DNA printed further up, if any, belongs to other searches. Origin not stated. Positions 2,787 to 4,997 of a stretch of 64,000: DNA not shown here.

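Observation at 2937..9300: Tandem array of three paralogous T9SS-secreted BNR/Asp-box beta-propeller genes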

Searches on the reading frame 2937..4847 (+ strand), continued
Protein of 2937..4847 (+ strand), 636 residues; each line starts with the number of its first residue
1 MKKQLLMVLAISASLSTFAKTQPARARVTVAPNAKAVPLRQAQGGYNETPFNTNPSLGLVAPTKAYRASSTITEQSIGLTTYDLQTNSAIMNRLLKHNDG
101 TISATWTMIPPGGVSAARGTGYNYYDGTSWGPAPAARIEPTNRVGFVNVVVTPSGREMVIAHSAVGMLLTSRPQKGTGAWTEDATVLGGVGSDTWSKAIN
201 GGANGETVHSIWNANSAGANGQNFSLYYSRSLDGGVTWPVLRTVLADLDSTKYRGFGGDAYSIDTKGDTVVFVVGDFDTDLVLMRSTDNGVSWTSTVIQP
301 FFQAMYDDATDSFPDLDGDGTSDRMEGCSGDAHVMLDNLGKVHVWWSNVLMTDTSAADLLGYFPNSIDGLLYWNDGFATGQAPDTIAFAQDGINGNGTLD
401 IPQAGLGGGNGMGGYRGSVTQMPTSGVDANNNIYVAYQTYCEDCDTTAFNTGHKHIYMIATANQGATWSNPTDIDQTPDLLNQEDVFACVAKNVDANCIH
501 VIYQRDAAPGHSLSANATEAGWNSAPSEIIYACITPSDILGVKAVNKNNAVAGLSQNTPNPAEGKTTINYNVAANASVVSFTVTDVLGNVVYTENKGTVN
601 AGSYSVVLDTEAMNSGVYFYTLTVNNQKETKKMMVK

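Call 17: find_encoding_contigs(protein=P0009, flank=10000, max_places=4)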
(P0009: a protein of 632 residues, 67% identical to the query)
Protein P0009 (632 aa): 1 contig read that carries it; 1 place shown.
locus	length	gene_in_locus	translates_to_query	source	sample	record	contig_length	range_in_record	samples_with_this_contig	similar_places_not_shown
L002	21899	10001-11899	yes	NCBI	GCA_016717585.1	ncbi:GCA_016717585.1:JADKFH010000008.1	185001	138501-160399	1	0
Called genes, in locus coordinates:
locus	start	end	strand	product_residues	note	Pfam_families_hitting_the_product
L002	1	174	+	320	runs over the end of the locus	PF00892:EamA, PF06027:SLC35F (faint), PF05653:Mg_trans_NIPA (weak), PF00892:EamA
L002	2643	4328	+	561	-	PF13439:Glyco_transf_4, PF13579:Glyco_trans_4_4 (weak), PF20706:GT4-conflict, PF00534:Glycos_transf_1, PF13692:Glyco_trans_1_4, PF08241:Methyltransf_11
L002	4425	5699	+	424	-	PF01943:Polysacc_synt (faint)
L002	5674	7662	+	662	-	PF13522:GATase_6, PF13537:GATase_7, PF00733:Asn_synthase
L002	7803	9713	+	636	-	PF13860:FlgD_ig (weak), PF18962:Por_Secre_tail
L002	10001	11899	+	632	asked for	PF13860:FlgD_ig (weak), PF18962:Por_Secre_tail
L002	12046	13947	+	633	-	PF13860:FlgD_ig (weak), PF18962:Por_Secre_tail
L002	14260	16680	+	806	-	PF00676:E1_dh, PF02779:Transket_pyr, PF02780:Transketolase_C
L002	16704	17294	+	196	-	PF01467:CTP_transf_like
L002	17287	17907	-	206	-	PF00005:ABC_tran, PF02463:SMC_N (faint), PF13304:AAA_21 (faint)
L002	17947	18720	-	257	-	PF25084:LbH_EIF2B (faint), PF25087:GMPPB_C (weak), PF00132:Hexapep, PF14602:Hexapep_2 (weak), PF00132:Hexapep, PF13720:Acetyltransf_11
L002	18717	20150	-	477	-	PF03331:LpxC, PF22817:ApeP-like (weak), PF07977:FabA, PF22818:ApeI-like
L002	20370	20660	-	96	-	PF00581:Rhodanese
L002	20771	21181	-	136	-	-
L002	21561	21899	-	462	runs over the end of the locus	PF00890:FAD_binding_2 (weak), PF01134:GIDA (weak), PF01266:DAO (faint), PF07992:Pyr_redox_2, PF12831:FAD_oxidored, PF13738:Pyr_redox_3, PF00070:Pyr_redox, PF02852:Pyr_redox_dim, +3 more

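Call 18: find_encoding_contigs(protein=P0010, flank=10000, max_places=4)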
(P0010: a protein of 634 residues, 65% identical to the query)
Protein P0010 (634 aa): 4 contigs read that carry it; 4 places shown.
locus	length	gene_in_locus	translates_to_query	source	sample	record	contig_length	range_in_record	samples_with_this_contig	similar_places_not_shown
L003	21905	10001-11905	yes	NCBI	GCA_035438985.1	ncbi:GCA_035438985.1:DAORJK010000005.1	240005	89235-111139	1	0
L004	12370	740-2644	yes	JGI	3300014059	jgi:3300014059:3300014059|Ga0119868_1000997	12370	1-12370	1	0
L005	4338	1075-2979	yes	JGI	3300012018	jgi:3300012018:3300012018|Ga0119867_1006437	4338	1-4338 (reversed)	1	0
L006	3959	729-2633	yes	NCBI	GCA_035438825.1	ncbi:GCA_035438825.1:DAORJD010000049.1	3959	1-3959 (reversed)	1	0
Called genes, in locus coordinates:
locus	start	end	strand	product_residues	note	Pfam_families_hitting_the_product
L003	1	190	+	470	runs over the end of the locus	PF18962:Por_Secre_tail (weak)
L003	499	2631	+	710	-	PF00403:HMA, PF00122:E1-E2_ATPase, PF00702:Hydrolase, PF08282:Hydrolase_3 (faint)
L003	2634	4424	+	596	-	PF13439:Glyco_transf_4, PF13579:Glyco_trans_4_4 (weak), PF20706:GT4-conflict (weak), PF00534:Glycos_transf_1, PF13692:Glyco_trans_1_4, PF08241:Methyltransf_11, PF13649:Methyltransf_25 (faint)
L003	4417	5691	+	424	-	PF01943:Polysacc_synt (faint)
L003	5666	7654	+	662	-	PF13522:GATase_6, PF13537:GATase_7, PF00733:Asn_synthase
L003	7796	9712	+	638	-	PF13088:BNR_2 (faint), PF13860:FlgD_ig (weak), PF18962:Por_Secre_tail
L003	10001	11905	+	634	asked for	PF13860:FlgD_ig (weak), PF18962:Por_Secre_tail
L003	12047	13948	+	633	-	PF13860:FlgD_ig (weak), PF18962:Por_Secre_tail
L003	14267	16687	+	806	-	PF00676:E1_dh, PF02779:Transket_pyr, PF02780:Transketolase_C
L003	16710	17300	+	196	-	PF01467:CTP_transf_like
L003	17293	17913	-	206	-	PF00005:ABC_tran, PF02463:SMC_N (weak), PF13304:AAA_21 (faint)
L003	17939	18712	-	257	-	PF25084:LbH_EIF2B (faint), PF25087:GMPPB_C (weak), PF14602:Hexapep_2 (faint), PF00132:Hexapep, PF13720:Acetyltransf_11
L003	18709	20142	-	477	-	PF03331:LpxC, PF22817:ApeP-like (weak), PF07977:FabA, PF22818:ApeI-like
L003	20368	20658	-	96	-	PF00581:Rhodanese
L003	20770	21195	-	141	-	-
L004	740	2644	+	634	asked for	PF13860:FlgD_ig (weak), PF18962:Por_Secre_tail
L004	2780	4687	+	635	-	PF13860:FlgD_ig (weak), PF18962:Por_Secre_tail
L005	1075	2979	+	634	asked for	PF13860:FlgD_ig (weak), PF18962:Por_Secre_tail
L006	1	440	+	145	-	PF13585:CHU_C (weak), PF13860:FlgD_ig, PF18962:Por_Secre_tail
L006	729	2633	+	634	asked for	PF13860:FlgD_ig (weak), PF18962:Por_Secre_tail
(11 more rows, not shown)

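Call 19: predict_structure(alignment_id=A1)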
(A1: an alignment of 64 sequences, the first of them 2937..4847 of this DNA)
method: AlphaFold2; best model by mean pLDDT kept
length: 636 residues; sequences in the alignment: 64
mean_pLDDT: 84.0   pTM: 0.77
mean pLDDT of the five models: 84.0, 83.9, 83.2, 81.2, 81.0
residues with pLDDT >= 90: 324; 70-90: 211; 50-70: 54; < 50: 47
segments of 3 or more residues with pLDDT < 50: 16-24, 41-69, 543-551
pLDDT, mean of each block of 10 residues (from residue 1): 66 50 53 71 32 30 35 91 87 95 95 85 97 94 93 96 94 95 95 92 96 77 91 97 94 88 97 94 98 95 88 85 88 97 95 85 86 85 83 69 66 80 97 96 81 92 87 86 93 97 93 82 91 92 43 74 89 74 92 88 85 93 86 91
secondary structure, 60 per line:
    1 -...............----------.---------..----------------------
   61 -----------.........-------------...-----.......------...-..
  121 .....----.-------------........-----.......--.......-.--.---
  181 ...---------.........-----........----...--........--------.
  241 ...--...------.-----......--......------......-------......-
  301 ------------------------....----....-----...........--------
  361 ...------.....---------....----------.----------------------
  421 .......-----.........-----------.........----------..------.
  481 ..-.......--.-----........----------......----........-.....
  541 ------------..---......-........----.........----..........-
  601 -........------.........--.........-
elements in order: H2-16 E72-80 E94-96 E102-108 E119-125 E144-151 E157-163 E166-172 E181-183 E193-201 E207-214 E224-231 E240-243 E261-266 E269-274 E281-286 E294-299 E325-328 E333-336 E342-352 E361-363 E370-374 E384-387 E421-427 E433-441 E453-461 E484-490 E499-506 H517-522 E527-534 H536-540 E558-563 E565-572 E577-585 E590-599 E602-609 E616-624 E627-635

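Call 34: fold_search(model_id=the predicted structure, library=pdb)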
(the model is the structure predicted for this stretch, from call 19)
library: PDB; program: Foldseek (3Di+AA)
matches with E <= 10: 1599; with E <= 0.001: 172
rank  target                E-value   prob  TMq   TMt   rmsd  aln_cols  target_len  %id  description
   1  4irt                  6.5e-11  1.00  0.41  0.61   8.0       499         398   13  Crystal structure of a putative neuraminidase (BACOVA_03493) from Bacteroides ovatus ATCC 8483 at 1.74 A resolution (released 2013-03-13)
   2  5mum                  6.8e-11  1.00  0.40  0.60   7.9       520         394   12  Glycoside Hydrolase BACINT_00347 (released 2017-04-26)
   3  5mvh                  5.6e-10  1.00  0.40  0.60   7.3       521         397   12  Glycoside Hydrolase BACCELL_00856 (released 2017-04-26)
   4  1mz6                  5.6e-10  1.00  0.28  0.29  17.4       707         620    9  Trypanosoma rangeli sialidase in complex with the inhibitor DANA (released 2002-10-16)
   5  1ms8_A                7.9e-10  1.00  0.31  0.32  16.1       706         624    8  Triclinic form of Trypanosoma cruzi trans-sialidase, in complex with 3-deoxy-2,3-dehydro-N-acetylneuraminic acid (DANA (released 2003-03-25)
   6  6fhx_A                9.2e-10  1.00  0.35  0.60   8.6       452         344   11  Photorhabdus asymbiotica lectin (PHL) in complex with synthetic C-fucoside (released 2019-01-30)
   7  5muk                  1.1e-09  1.00  0.39  0.62   8.2       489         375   12  Glycoside Hydrolase BT3686 (released 2017-04-26)
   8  6fhy_A                1.3e-09  1.00  0.35  0.61   8.5       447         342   11  Photorhabdus asymbiotica lectin (PHL) in complex with synthetic C-fucoside (released 2019-01-30)
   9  1mz5                  1.4e-09  1.00  0.29  0.29  17.2       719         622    8  Trypanosoma rangeli sialidase (released 2002-10-16)
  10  3h6j                  1.9e-09  1.00  0.33  0.45  14.0       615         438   12  Crystal structure of a putative neuraminidase from Pseudomonas aeruginosa (released 2009-05-12)
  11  5mul                  2.1e-09  1.00  0.38  0.61   8.3       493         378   13  Glycoside Hydrolase BT3686 bound to Glucuronic Acid (released 2017-04-26)
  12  2w38                  2.9e-09  1.00  0.32  0.44  12.8       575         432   12  Crystal structure of the pseudaminidase from Pseudomonas aeruginosa (released 2008-12-23)
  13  1n1s                  3.7e-09  1.00  0.31  0.31  16.6       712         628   10  Trypanosoma rangeli sialidase (released 2003-01-07)
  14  5nmt_B                7.9e-09  1.00  0.26  0.26  15.5       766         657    8  Dimer structure of Sortilin ectodomain crystal form 1, 2.3A (released 2017-11-29)
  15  6flu_A                8.8e-09  1.00  0.35  0.60   8.4       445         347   11  Photorhabdus asymbiotica lectin (PHL) in complex with synthetic C-fucoside (released 2019-02-06)
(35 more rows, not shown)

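Call 35: find_encoding_contigs(protein=P0028, flank=10000, max_places=6)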
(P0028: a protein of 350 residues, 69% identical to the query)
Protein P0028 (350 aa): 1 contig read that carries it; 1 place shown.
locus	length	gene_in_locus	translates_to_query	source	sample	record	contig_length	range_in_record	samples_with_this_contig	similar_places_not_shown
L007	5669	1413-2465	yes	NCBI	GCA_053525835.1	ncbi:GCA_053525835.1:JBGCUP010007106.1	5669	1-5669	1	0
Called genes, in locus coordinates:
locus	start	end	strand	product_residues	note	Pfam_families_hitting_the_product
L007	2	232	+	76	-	?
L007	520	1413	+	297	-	-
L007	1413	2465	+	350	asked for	PF13860:FlgD_ig (weak), PF18962:Por_Secre_tail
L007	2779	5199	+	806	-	PF00676:E1_dh, PF02779:Transket_pyr, PF02780:Transketolase_C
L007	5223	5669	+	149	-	?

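Call 37: find_related_loci(query=A1, collection=genome_contigs, flank=8000)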
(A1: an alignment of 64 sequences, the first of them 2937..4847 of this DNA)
Query A1 (636 aa) in genome_contigs; peptide patterns used: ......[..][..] (x = any residue, [..] = any of these).
600 stretches matched a pattern (row limit reached: there are more); 573 encode a relative of the query (tblastn E <= 1e-3); the best 80 are kept; 79 distinct loci.
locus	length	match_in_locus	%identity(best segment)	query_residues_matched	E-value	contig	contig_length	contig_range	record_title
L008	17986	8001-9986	51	1-636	0e+0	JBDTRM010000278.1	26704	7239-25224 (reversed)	MAG: Bacteroidia bacterium isolate cluster3_bin.247 NODE_5694_length_26704_cov_8.791775, whole genome shotgun sequence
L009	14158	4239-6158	56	1-636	0e+0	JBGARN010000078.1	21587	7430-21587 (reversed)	MAG: Bacteroidia bacterium isolate MAG_MBR_H10.98 MBRH10-98_opera_contig_8316, whole genome shotgun sequence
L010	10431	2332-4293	43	1-636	1e-144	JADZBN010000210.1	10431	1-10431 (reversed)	MAG: Bacteroidia bacterium isolate SJ676 c_000001589462, whole genome shotgun sequence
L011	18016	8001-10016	43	1-636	9e-141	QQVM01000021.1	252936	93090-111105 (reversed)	MAG: Bacteroidetes bacterium isolate MA_BCD_1 c_000000000014, whole genome shotgun sequence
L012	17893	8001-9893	41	1-635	8e-131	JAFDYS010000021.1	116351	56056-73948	MAG: Bacteroidetes bacterium isolate SZAS-60 BACT-AMP-14__21__length-116351, whole genome shotgun sequence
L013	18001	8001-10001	39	1-636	9e-125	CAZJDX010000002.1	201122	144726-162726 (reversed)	MAG TPA_asm: uncultured Flavobacteriales bacterium isolate SRP239054_co1_88 genome assembly, contig: NODE_32_length_2011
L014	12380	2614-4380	40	50-636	1e-123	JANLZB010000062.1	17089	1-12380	MAG: Bacteroidota bacterium isolate OTE_14_metabat.108 OTE_14_k141_4694353, whole genome shotgun sequence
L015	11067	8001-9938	39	1-636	1e-122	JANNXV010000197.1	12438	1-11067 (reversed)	MAG: Bacteroidota bacterium isolate VAR_34_metabat_144 VAR_34_k141_1534239, whole genome shotgun sequence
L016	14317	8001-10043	39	1-636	1e-121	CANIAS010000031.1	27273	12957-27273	MAG: Bacteroidetes bacterium isolate RE-9nov16-37 genome assembly, contig: RE-9nov16-C3213, whole genome shotgun sequenc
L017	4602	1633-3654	39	1-636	2e-118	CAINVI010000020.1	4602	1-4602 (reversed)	MAG: uncultured Bacteroidetes bacterium isolate ErkenSummer_bin-6362 genome assembly, contig: bin-6362:020/399, whole ge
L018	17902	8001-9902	37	1-636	3e-116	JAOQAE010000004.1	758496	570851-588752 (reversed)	MAG: Bacteroidetes bacterium isolate RYN_274 scaffold_301700, whole genome shotgun sequence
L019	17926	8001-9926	37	1-636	2e-115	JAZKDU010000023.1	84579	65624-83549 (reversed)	MAG: Bacteroidota bacterium isolate DC_HB_01_SPN181219-bin066 DCHB01SPN_B066_0_000000000023, whole genome shotgun sequen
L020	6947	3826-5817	37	1-636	1e-115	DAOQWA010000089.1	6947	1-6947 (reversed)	MAG TPA_asm: Bacteroidia bacterium isolate AMR_MDS_1074 NODE_11994_length_6947_cov_5.548462, whole genome shotgun sequen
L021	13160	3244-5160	39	1-636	6e-115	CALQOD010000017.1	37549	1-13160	MAG: Chitinophaga pinensis isolate HRS-HS6-bin-60 genome assembly, contig: HRS-HS6-C402, whole genome shotgun sequence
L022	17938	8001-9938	41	1-636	1e-131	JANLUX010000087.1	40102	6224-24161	MAG: Bacteroidota bacterium isolate OTE_21_metabat_266 OTE_21_k141_126135, whole genome shotgun sequence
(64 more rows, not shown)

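Call 47: search_protein_families(library=pfam, alignment_id=A1, max_evalue=0.01)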
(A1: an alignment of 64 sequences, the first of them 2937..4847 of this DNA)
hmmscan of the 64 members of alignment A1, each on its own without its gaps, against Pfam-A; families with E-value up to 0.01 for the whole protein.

A. member 1, window:2937-4847:+ (636 aa): 5 families
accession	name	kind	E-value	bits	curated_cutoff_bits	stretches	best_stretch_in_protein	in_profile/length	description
PF18962.6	Por_Secre_tail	-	6.6e-11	42.8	27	1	559-635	3-75/75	Secretion system C-terminal sorting domain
PF13860.13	FlgD_ig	-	1.7e-06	28.3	27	1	563-625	9-76/79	FlgD Ig-like domain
PF13585.12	CHU_C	-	7.2e-05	23.3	27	1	573-633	23-82/86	CHU_C Type IX secretion signal domain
PF13088.12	BNR_2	-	0.00012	22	31.4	0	170-298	22-155/277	BNR repeat-like domain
PF15892.11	BNR_4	-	0.0022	17.8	27.3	0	168-238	121-193/272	BNR repeat-containing family member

B. families by the number of members that match (of 64 scanned): 14 families
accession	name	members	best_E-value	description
PF18962.6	Por_Secre_tail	64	3e-17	Secretion system C-terminal sorting domain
PF13088.12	BNR_2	41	1.1e-07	BNR repeat-like domain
PF02012.26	BNR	34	1.2e-05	BNR/Asp-box repeat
PF13860.13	FlgD_ig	31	1.4e-08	FlgD Ig-like domain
PF13585.12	CHU_C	26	1.6e-05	CHU_C Type IX secretion signal domain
PF13810.12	DUF4185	18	1.3e-08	Domain of unknown function (DUF4185)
PF11589.14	DUF3244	6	0.00084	Domain of unknown function (DUF3244)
PF21471.3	Reelin_subrepeat-B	3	0.00069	Reelin subrepeat B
PF15892.11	BNR_4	3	0.0022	BNR repeat-containing family member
PF24316.1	Tli3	1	0.00058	T6SS Tli3 immunity protein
PF01839.29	FG-GAP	1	0.0013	FG-GAP repeat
PF00949.27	Peptidase_S7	1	0.0044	Peptidase S7, Flavivirus NS3 serine protease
PF03435.24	Sacchrp_dh_NADP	1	0.0047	Saccharopine dehydrogenase NADP binding domain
PF12645.13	HTH_16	1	0.0074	Helix-turn-helix domain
